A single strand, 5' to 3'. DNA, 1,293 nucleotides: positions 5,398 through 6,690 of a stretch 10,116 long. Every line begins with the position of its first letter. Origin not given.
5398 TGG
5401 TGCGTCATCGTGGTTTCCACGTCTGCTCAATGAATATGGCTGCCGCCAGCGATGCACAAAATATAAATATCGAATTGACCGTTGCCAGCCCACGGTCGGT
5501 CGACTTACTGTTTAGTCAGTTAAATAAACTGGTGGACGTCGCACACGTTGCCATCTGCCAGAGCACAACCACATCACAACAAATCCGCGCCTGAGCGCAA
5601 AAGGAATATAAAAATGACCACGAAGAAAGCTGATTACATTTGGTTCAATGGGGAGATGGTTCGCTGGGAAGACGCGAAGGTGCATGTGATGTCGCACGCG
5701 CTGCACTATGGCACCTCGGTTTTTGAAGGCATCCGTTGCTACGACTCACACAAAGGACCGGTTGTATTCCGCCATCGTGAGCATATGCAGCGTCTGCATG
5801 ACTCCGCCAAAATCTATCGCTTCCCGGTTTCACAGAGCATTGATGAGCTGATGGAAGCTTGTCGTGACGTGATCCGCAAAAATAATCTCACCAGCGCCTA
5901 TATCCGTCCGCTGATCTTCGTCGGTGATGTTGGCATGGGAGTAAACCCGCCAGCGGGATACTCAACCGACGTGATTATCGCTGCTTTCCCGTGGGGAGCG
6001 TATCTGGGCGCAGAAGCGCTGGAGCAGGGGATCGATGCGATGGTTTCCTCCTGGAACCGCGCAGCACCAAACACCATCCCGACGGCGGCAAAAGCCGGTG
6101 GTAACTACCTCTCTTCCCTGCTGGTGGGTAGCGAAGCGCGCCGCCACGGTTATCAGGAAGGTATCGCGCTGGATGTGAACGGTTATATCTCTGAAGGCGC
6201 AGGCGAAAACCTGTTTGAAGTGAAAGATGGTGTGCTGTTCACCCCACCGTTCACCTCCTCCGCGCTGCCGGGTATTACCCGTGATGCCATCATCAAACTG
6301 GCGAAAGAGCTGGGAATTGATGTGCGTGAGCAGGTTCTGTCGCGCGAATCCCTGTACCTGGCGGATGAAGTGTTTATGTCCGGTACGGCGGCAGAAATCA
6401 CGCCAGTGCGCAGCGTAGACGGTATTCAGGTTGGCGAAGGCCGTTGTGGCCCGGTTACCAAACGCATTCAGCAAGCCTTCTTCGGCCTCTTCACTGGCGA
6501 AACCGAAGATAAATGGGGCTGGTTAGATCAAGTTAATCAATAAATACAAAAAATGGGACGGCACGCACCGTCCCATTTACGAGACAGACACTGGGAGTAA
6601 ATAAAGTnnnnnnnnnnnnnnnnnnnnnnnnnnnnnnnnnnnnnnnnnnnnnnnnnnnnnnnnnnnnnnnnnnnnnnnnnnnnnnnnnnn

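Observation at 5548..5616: ilvE start: the track's TTG-initiated 331-aa ORF is an over-extension; the ATG at 5614 is the real start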

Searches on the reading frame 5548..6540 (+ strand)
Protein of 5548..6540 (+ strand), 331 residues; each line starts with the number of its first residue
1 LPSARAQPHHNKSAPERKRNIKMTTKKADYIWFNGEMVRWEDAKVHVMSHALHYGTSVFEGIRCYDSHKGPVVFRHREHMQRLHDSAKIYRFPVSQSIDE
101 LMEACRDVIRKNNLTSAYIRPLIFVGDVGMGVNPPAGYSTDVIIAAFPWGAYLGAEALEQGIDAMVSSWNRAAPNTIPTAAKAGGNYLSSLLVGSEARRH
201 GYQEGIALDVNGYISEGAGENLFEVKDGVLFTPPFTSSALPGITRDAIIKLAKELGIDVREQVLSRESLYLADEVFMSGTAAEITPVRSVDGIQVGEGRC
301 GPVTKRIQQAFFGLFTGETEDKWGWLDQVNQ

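Call 7: search_solved_structures(query=window:5548-6540:+, show_alignments=2, max_evalue=1e-20)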
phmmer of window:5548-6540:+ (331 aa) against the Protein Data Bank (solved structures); distinct sequences matched with E-value up to 1e-20: 57.
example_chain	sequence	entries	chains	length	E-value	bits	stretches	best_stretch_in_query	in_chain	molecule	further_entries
1i1k_A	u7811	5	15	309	1.2e-211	705.1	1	23-331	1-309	BRANCHED-CHAIN AMINO ACID AMINOTRANSFERASE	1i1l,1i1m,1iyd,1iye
1a3g_A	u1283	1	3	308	5.8e-211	702.8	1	24-331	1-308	BRANCHED-CHAIN AMINO ACID AMINOTRANSFERASE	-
6nst_A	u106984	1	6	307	8.7e-93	314.4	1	29-326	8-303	Branched-chain-amino-acid aminotransferase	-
1wrv_A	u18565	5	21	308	1.7e-92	313.5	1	27-330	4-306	Branched-Chain Amino Acid Aminotransferase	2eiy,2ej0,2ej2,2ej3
3u0g_A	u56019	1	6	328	1.1e-88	300.9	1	27-328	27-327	Putative branched-chain amino acid aminotransferase IlvE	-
4whx_A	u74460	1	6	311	1.8e-88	300.2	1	29-328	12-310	Branched-chain-amino-acid transaminase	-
5ce8_A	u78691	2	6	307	4.1e-66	226.8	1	31-328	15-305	Branched-chain amino acid aminotransferase | Branched-chain-amino-acid aminotransferase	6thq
5mqz_A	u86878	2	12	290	2e-63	218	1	30-315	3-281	Putative branched-chain-amino-acid aminotransferase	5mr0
5cm0_A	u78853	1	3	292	5e-62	213.3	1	31-311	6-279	Branched-chain transaminase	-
5e25_A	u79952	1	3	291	5.3e-62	213.3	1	31-311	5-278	branched-chain aminotransferase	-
6h65_A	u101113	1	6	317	5.6e-58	200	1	24-327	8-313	Branched-chain-amino-acid aminotransferase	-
6gkr_A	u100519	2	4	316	4.7e-53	183.8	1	28-327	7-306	Branched-chain-amino-acid aminotransferase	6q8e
7nea_A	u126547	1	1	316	1.9e-50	175.3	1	28-327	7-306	Branched-chain-amino-acid aminotransferase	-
7neb_A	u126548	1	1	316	3e-50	174.6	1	28-327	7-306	Branched-chain-amino-acid aminotransferase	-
7p3t_A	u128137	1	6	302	2.8e-35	125.4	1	30-314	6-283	Branched-chain amino acid aminotransferase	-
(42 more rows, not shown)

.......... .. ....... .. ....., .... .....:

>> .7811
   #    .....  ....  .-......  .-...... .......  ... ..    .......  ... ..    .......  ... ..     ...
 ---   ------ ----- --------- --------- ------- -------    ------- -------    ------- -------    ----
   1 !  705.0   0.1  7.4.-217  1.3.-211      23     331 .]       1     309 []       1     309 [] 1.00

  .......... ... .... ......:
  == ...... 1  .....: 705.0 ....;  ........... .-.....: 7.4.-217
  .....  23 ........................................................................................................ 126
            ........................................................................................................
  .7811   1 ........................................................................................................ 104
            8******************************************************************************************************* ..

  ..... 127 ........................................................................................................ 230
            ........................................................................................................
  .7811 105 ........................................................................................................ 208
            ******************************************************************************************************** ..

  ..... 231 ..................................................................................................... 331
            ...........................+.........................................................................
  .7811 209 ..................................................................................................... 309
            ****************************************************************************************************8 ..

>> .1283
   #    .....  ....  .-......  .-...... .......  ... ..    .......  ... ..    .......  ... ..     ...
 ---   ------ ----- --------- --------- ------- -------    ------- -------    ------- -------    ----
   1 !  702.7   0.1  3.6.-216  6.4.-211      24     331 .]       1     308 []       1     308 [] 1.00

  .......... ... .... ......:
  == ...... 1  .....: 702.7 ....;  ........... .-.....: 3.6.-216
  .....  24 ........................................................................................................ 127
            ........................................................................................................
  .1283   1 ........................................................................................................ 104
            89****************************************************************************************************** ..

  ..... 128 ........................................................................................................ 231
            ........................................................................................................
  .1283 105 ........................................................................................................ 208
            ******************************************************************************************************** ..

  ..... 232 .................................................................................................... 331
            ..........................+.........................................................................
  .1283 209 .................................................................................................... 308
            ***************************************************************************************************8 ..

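Call 8: find_homologous_proteins(query=window:5548-6540:+, max_evalue=1e-30)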
Query window:5548-6540:+ (331 aa): 7999 proteins with E <= 1e-30 among 8000 candidates; the best 120 are listed.
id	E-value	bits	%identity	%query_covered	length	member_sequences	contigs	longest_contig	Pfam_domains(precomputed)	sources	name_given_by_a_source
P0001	4.5e-213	725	100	96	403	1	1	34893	PF01063.25,PF13710.13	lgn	-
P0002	1.2e-187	641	90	92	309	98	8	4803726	PF01063.25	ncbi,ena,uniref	ncbi:branched-chain amino acid transaminase [Erwinia sp. E_sp_B04_7]|uniref:branched-chain amino aci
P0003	3.8e-186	636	89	92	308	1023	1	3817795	PF01063.25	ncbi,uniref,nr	ncbi:branched-chain amino acid transaminase [Proteus mirabilis]|uniref:branched-chain amino acid tra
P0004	4.6e-186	636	88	93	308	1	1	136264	PF01063.25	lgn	-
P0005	5.9e-186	636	88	93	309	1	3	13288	PF01063.25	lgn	-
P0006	1.3e-184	631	88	92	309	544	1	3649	PF01063.25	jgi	-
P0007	2.5e-184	630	87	93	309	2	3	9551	PF01063.25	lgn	-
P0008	2.0e-183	627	87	93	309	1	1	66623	PF01063.25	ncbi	ncbi:branched-chain-amino-acid transaminase [Enterobacteriaceae bacterium LUAb1]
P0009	2.9e-183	627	88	92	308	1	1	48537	PF01063.25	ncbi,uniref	ncbi:MAG: branched-chain amino acid transaminase [Symbiopectobacterium sp.]|uniref:branched-chain am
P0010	3.9e-183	626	88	93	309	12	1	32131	PF01063.25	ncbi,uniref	ncbi:branched-chain amino acid transaminase [Sodalis sp. (in: enterobacteria)]|uniref:branched-chain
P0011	4.4e-183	626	87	92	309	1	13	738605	PF01063.25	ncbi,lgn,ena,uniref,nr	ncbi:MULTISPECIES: branched-chain amino acid transaminase [unclassified Providencia]|uniref:branched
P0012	1.0e-182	625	87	92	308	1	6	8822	PF01063.25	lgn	-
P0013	1.2e-182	625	87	92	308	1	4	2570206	PF01063.25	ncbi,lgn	-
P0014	1.3e-182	625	87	93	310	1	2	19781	PF01063.25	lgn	-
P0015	1.6e-182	624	87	92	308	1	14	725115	PF01063.25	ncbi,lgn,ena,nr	ncbi:TPA: branched-chain amino acid transaminase [Morganella morganii]|nr:branched-chain amino acid 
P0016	1.6e-182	624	87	92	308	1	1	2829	PF01063.25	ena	-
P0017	1.6e-182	624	87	92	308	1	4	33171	PF01063.25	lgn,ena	-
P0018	2.2e-182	624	91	93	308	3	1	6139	PF01063.25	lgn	-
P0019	2.2e-182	624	87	92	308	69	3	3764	PF01063.25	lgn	-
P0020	2.2e-182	624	87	92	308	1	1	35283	PF01063.25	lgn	-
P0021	2.2e-182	624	87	92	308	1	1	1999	PF01063.25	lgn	-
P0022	2.2e-182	624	87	92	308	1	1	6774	PF01063.25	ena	-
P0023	2.2e-182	624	87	92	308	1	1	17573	PF01063.25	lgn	-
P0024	2.2e-182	624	87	92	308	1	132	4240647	PF01063.25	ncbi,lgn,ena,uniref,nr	ncbi:branched-chain amino acid transaminase [Morganella morganii]|uniref:branched-chain amino acid t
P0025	2.2e-182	624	87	92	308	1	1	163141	PF01063.25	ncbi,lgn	ncbi:branched-chain amino acid transaminase [Morganella morganii]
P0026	2.2e-182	624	87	92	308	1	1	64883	PF01063.25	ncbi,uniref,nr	ncbi:branched-chain amino acid transaminase [Morganella morganii]|uniref:branched-chain amino acid t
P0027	2.2e-182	624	87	92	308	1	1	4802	PF01063.25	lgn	-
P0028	3.0e-182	623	87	92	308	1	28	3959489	PF01063.25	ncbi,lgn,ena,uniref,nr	ncbi:branched-chain amino acid transaminase [Morganella morganii]|uniref:branched-chain amino acid t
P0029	3.5e-182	623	85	93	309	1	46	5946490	PF01063.25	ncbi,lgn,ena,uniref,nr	ncbi:branched-chain amino acid transaminase [Budvicia aquatica]|uniref:Branched-chain-amino-acid ami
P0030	3.5e-182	623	84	93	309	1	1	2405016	PF01063.25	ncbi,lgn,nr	ncbi:branched-chain amino acid transaminase [Enterobacteriaceae bacterium ESL0689]|nr:branched-chain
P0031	4.2e-182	623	86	92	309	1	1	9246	PF01063.25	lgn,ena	-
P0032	4.2e-182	623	87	92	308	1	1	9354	PF01063.25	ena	-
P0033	4.2e-182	623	85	93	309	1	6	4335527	PF01063.25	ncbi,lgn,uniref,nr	ncbi:branched chain amino acid aminotransferase [Leminorella grimontii]|uniref:Branched-chain-amino-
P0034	4.3e-182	623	87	93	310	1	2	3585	PF01063.25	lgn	-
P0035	5.8e-182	622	87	92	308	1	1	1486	PF01063.25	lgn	-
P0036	5.8e-182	622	87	92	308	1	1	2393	PF01063.25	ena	-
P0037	6.9e-182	622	88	92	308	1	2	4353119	PF01063.25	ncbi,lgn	ncbi:branched-chain amino acid transaminase [Symbiopectobacterium sp. Eva_TO]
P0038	7.9e-182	622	86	92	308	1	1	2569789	PF01063.25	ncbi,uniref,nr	ncbi:branched-chain amino acid transaminase [Morganella morganii]|uniref:branched-chain amino acid t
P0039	7.9e-182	622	87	92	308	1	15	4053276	PF01063.25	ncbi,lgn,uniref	ncbi:branched-chain amino acid transaminase [Morganella morganii]|uniref:branched-chain amino acid t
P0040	7.9e-182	622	87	92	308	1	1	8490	PF01063.25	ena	-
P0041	7.9e-182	622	86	92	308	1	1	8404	PF01063.25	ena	-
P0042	8.0e-182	622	86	92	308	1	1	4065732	PF01063.25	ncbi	ncbi:branched-chain amino acid transaminase [Morganella morganii]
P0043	8.9e-182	622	87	92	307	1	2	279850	PF01063.25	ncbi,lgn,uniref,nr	ncbi:branched-chain amino acid transaminase [Thorsellia anophelis]|uniref:Branched-chain-amino-acid 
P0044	9.1e-182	622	85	93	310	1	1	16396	PF01063.25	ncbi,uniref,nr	ncbi:branched-chain-amino-acid transaminase [Budvicia diplopodorum]|uniref:branched-chain-amino-acid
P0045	1.0e-181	622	87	93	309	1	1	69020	PF01063.25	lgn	-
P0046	1.1e-181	621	86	92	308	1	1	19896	PF01063.25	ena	-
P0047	1.1e-181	621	86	92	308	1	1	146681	PF01063.25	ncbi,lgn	ncbi:TPA: branched-chain amino acid transaminase [Morganella morganii]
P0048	1.3e-181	621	87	93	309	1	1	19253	PF01063.25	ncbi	-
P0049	1.5e-181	621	85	93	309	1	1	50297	PF01063.25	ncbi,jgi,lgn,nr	ncbi:MAG: branched-chain amino acid transaminase [Enterobacteriaceae bacterium]|jgi:branched-chain a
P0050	1.6e-181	621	85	93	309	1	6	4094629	PF01063.25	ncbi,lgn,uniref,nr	ncbi:branched-chain amino acid transaminase [Pragia fontium]|uniref:Branched-chain-amino-acid aminot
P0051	1.9e-181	621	87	93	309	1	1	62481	PF01063.25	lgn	-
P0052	1.9e-181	621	87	92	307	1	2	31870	PF01063.25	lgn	-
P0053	2.1e-181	621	85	93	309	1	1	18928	PF01063.25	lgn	-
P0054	2.4e-181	620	85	93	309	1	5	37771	PF01063.25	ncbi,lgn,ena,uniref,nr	ncbi:branched-chain amino acid transaminase [Budvicia aquatica]|uniref:branched-chain amino acid tra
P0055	2.4e-181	620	85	93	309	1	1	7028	PF01063.25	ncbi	-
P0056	2.5e-181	620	87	92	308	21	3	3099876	PF01063.25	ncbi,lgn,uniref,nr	ncbi:branched-chain amino acid transaminase [Candidatus Arsenophonus nilaparvatae]|uniref:branched-c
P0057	2.6e-181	620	87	92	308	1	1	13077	PF01063.25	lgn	-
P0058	2.9e-181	620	86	92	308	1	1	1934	PF01063.25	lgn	-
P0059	2.9e-181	620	85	93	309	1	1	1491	PF01063.25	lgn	-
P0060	2.9e-181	620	86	92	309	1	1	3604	PF01063.25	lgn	-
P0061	3.0e-181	620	85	92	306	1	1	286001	PF01063.25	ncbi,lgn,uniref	ncbi:branched-chain amino acid transaminase [Thorsellia kenyensis]|uniref:Branched-chain-amino-acid 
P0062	4.6e-181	619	85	93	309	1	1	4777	PF01063.25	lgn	-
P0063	4.7e-181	619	85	93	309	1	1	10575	PF01063.25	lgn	-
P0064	5.6e-181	619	85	93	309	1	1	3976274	PF01063.25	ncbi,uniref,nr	ncbi:Branched-chain-amino-acid aminotransferase [Leminorella richardii]|uniref:Branched-chain-amino-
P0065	7.6e-181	619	86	92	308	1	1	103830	PF01063.25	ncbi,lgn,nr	ncbi:TPA: branched-chain amino acid transaminase [Morganella morganii]|nr:branched-chain amino acid 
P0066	1.0e-180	618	84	93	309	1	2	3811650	PF01063.25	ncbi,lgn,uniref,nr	ncbi:branched-chain amino acid aminotransferase [Edwardsiella hoshinae]|uniref:Branched-chain-amino-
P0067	1.0e-180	618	86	92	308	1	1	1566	PF01063.25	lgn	-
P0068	1.1e-180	618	84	93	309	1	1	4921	PF01063.25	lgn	-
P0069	1.2e-180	618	84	93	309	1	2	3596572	PF01063.25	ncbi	ncbi:branched-chain amino acid transaminase [Edwardsiella tarda]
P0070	1.7e-180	618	84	93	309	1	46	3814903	PF01063.25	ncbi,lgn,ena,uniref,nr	ncbi:branched-chain amino acid transaminase [Edwardsiella tarda]|uniref:Branched-chain-amino-acid am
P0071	1.9e-180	617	84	93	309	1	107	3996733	PF01063.25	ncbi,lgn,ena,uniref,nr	ncbi:branched-chain amino acid transaminase [Edwardsiella piscicida]|uniref:Branched-chain-amino-aci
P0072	1.9e-180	617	84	93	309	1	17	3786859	PF01063.25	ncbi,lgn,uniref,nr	ncbi:branched-chain amino acid transaminase [Edwardsiella tarda]|uniref:branched-chain amino acid tr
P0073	2.4e-180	617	84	93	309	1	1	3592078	PF01063.25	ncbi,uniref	ncbi:branched-chain amino acid transaminase [Edwardsiella tarda]|uniref:branched-chain amino acid tr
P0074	2.5e-180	617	86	93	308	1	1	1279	PF01063.25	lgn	-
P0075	2.7e-180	617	86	92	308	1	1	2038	PF01063.25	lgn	-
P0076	2.9e-180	617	85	93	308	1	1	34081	PF01063.25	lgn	-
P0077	3.6e-180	616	84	93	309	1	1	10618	PF01063.25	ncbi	ncbi:MAG: branched-chain-amino-acid transaminase [Edwardsiella sp. (in: enterobacteria)]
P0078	3.9e-180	616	85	93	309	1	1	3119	PF01063.25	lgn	-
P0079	4.0e-180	616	86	92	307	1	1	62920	PF01063.25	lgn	-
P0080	4.5e-180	616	84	93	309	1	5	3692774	PF01063.25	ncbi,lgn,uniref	ncbi:branched-chain amino acid transaminase [Edwardsiella tarda]|uniref:branched-chain amino acid tr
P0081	5.5e-180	616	86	93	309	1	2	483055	PF01063.25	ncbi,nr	ncbi:MAG: branched-chain-amino-acid aminotransferase [Sodalis sp. Psp]|nr:branched-chain-amino-acid 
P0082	6.0e-180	616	85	93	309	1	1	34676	PF01063.25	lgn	-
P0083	6.4e-180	616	85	93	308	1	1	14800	PF01063.25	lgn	-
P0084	7.0e-180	616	84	93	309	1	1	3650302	PF01063.25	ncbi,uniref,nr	ncbi:branched-chain amino acid transaminase [Edwardsiella tarda]|uniref:branched-chain amino acid tr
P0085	8.8e-180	615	84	93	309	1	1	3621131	PF01063.25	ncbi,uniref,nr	ncbi:branched-chain amino acid transaminase [Edwardsiella tarda]|uniref:branched-chain amino acid tr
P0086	8.8e-180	615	85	93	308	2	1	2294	PF01063.25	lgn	-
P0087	8.8e-180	615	85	93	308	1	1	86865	PF01063.25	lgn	-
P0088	9.4e-180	615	84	93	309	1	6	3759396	PF01063.25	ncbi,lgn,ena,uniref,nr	ncbi:branched-chain amino acid transaminase [Edwardsiella hoshinae]|uniref:Branched-chain-amino-acid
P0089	1.0e-179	615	85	93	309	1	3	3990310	PF01063.25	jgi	jgi:branched-chain amino acid aminotransferase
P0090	1.2e-179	615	84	93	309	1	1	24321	PF01063.25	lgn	-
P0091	1.2e-179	615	84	93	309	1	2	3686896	PF01063.25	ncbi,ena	ncbi:branched-chain amino acid transaminase [Edwardsiella tarda]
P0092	1.2e-179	615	85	93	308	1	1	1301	PF01063.25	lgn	-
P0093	1.3e-179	615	84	93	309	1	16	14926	PF01063.25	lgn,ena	-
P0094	1.4e-179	615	84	93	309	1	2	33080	PF01063.25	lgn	-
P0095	1.6e-179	614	84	93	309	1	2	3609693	PF01063.25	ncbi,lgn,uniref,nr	ncbi:branched-chain amino acid transaminase [Edwardsiella tarda]|uniref:branched-chain amino acid tr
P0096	1.6e-179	614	84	93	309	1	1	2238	PF01063.25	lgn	-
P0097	1.7e-179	614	84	93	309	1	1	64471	PF01063.25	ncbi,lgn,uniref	ncbi:branched-chain-amino-acid transaminase [Edwardsiella tarda]|uniref:branched-chain-amino-acid tr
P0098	2.5e-179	614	83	93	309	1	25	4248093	PF01063.25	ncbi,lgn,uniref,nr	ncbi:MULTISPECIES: branched-chain amino acid transaminase [Edwardsiella]|uniref:Branched-chain-amino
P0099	3.7e-179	613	85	92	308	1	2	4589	PF01063.25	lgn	-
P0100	4.3e-179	613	84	93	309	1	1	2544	PF01063.25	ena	-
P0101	5.8e-179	613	85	93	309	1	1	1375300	PF01063.25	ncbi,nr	ncbi:MAG: branched-chain-amino-acid aminotransferase [Sodalis sp. Ffu]|nr:MAG: branched-chain-amino-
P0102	6.6e-179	612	84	93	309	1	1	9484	PF01063.25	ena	-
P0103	8.0e-179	612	84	93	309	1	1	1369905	PF01063.25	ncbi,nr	ncbi:MAG: branched-chain-amino-acid aminotransferase [Sodalis sp. Fse]|nr:MAG: branched-chain-amino-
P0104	9.2e-179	612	83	93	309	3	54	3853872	PF01063.25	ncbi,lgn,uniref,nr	ncbi:branched-chain-amino-acid transaminase [Edwardsiella ictaluri]|uniref:Branched-chain-amino-acid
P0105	1.3e-178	611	84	93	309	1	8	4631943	PF01063.25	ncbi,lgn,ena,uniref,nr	ncbi:branched-chain amino acid transaminase [Budviciaceae bacterium BWR-B9]|uniref:Branched-chain-am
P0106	1.7e-178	611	83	93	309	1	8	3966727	PF01063.25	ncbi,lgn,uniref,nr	ncbi:branched-chain amino acid transaminase [Edwardsiella anguillarum]|uniref:branched-chain amino a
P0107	2.1e-178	611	84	93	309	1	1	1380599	PF01063.25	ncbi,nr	ncbi:MAG: branched-chain-amino-acid aminotransferase [Sodalis sp. Fle]|nr:MAG: branched-chain-amino-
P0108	2.3e-178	611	85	92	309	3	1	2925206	PF01063.25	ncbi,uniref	ncbi:branched-chain amino acid transaminase [Orbus mooreae]|uniref:branched-chain amino acid transam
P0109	2.4e-178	610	91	93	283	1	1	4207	PF01063.25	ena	-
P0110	2.5e-178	610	83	93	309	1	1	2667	PF01063.25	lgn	-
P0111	3.4e-178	610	83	93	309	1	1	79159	PF01063.25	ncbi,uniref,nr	ncbi:branched-chain amino acid transaminase [Jinshanibacter sp. LJY008]|uniref:Branched-chain-amino-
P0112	6.8e-178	609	85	93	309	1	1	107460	PF01063.25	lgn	-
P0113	6.9e-178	609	84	93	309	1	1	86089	PF01063.25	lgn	-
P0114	7.8e-178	609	84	93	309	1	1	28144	PF01063.25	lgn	-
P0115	8.9e-178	609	83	93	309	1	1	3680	PF01063.25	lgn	-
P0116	2.3e-177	607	84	92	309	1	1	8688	PF01063.25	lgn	-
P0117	3.3e-177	607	84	93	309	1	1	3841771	PF01063.25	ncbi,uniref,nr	ncbi:branched-chain amino acid transaminase [Limnobaculum parvum]|uniref:Branched-chain-amino-acid a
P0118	4.1e-177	606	87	93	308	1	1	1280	PF01063.25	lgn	-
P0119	4.5e-177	606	83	93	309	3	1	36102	PF01063.25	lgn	-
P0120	8.4e-177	605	84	92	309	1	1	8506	PF01063.25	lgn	-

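Call 10: list_cluster_members(proteins=[window:5614-6540:+, window:5548-6540:+, P0001])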
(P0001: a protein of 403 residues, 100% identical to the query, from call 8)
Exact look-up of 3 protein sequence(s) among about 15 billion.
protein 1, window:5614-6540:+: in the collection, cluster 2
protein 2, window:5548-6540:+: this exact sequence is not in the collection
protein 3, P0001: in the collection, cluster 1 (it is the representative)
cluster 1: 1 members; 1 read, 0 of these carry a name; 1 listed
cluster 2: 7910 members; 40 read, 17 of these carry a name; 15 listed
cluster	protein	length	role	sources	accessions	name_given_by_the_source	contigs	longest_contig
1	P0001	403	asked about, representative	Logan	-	-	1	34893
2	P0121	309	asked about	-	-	branched-chain-amino-acid transaminase [Escherichia coli] | branched-chain amino acid aminotransferase | Branched-chain-amino-acid aminotransferase n=6 Tax=Enterobacteriaceae TaxID=543 ...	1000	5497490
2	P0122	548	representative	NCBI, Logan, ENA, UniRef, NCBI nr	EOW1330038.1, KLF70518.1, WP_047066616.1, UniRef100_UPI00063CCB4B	acetolactate synthase 2 catalytic subunit [Klebsiella aerogenes] | acetolactate synthase 2 catalytic subunit n=1 Tax=Klebsiella aerogenes TaxID=548 ...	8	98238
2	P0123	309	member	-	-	TPA: branched-chain amino acid transaminase [Klebsiella michiganensis] | branched-chain amino acid aminotransferase | Branched-chain-amino-acid aminotransferase n=8 Tax=Klebsiella TaxID=570 ...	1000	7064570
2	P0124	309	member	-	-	branched-chain-amino-acid transaminase [Escherichia coli] | branched-chain-amino-acid transaminase n=1 Tax=Escherichia TaxID=561 RepID=UPI0001B531AA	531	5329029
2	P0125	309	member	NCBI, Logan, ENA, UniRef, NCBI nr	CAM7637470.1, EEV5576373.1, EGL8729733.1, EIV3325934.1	branched-chain-amino-acid transaminase [Escherichia coli] | branched-chain-amino-acid transaminase n=1 Tax=Escherichia coli TaxID=562 ...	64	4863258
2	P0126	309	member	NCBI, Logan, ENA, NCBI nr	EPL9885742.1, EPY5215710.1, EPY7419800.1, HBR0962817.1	branched-chain-amino-acid transaminase [Klebsiella pneumoniae]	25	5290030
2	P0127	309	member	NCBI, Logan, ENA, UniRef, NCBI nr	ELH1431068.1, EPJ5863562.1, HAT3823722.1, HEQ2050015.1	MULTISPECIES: branched-chain-amino-acid transaminase [Raoultella] | branched-chain-amino-acid transaminase n=1 Tax=Raoultella TaxID=160674 RepID=UPI0005C89E06 | branched-chain-amino-acid transaminase [Raoultella ornithinolytica]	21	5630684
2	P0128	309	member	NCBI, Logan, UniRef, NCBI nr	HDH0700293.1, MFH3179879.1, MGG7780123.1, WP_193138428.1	TPA: branched-chain amino acid transaminase [Klebsiella aerogenes] | branched-chain amino acid transaminase n=1 Tax=Klebsiella aerogenes TaxID=548 ... | branched-chain amino acid transaminase [Klebsiella aerogenes]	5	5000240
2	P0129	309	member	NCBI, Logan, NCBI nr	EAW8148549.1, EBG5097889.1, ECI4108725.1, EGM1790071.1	branched-chain amino acid aminotransferase [Salmonella enterica subsp. enterica] | branched-chain amino acid transaminase [Salmonella enterica]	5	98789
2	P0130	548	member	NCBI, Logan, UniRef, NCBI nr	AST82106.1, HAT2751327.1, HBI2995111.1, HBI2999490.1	TPA: acetolactate synthase 2 catalytic subunit [Citrobacter farmeri] | Acetolactate synthase 2 catalytic subunit n=1 Tax=Citrobacter farmeri TaxID=67824 ... | acetolactate synthase 2 catalytic subunit [Citrobacter farmeri]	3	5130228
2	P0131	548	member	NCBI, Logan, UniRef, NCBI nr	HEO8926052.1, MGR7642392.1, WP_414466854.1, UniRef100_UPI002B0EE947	TPA: acetolactate synthase 2 catalytic subunit [Klebsiella aerogenes] | acetolactate synthase 2 catalytic subunit n=1 Tax=Klebsiella aerogenes TaxID=548 ... | acetolactate synthase 2 catalytic subunit [Klebsiella aerogenes]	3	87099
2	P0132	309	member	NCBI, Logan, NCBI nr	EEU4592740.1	branched-chain-amino-acid transaminase [Escherichia coli]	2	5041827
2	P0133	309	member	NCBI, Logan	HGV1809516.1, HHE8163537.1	TPA: branched-chain-amino-acid transaminase [Escherichia coli]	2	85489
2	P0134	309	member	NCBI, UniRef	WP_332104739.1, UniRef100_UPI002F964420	branched-chain-amino-acid transaminase [Escherichia coli] | branched-chain-amino-acid transaminase n=1 Tax=Escherichia coli TaxID=562 ...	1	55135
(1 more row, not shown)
